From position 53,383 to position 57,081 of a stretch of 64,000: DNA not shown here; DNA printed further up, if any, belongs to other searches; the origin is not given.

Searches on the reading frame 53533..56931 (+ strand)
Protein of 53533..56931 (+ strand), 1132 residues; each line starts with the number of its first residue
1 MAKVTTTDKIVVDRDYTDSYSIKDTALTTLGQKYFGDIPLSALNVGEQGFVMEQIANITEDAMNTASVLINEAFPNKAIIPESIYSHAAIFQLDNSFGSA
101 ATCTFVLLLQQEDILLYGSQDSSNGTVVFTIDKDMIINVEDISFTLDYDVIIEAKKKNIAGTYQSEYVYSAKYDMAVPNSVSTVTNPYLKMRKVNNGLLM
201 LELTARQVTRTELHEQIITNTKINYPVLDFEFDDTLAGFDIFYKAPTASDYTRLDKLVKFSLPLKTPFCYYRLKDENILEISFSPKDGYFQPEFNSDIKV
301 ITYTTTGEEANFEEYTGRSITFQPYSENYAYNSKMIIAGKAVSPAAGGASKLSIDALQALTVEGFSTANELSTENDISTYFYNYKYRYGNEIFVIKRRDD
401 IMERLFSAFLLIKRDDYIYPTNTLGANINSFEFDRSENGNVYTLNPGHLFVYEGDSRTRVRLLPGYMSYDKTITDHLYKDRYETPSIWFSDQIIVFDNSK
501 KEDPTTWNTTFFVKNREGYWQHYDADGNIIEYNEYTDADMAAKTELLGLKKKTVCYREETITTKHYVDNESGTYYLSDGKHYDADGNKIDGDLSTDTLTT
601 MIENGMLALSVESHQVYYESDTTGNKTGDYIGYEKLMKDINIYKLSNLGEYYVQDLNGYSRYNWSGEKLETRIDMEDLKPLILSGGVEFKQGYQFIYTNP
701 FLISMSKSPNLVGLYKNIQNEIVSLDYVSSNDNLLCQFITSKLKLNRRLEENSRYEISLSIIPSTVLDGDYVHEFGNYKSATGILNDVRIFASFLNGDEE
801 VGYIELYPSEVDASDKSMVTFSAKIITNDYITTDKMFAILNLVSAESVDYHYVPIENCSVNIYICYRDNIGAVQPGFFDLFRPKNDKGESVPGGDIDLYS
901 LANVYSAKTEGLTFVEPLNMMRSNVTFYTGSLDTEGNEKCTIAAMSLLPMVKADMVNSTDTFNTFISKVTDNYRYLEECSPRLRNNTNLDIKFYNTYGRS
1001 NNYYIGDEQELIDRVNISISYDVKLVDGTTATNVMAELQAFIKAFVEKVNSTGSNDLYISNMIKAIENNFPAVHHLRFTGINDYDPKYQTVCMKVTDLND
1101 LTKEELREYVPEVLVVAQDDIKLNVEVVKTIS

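Call 7: search_protein_families(library=phrogs, proteins=[window:53533-56931:+], max_evalue=0.001)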
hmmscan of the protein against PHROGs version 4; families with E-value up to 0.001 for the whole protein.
window:53533-56931:+ (1132 aa): 2 families
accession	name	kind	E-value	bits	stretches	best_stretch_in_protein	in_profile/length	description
phrog_18960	-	unknown function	5.9e-63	214.2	2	18-454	12-458/904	-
phrog_3248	-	unknown function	2.2e-10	40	1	50-406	48-398/970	-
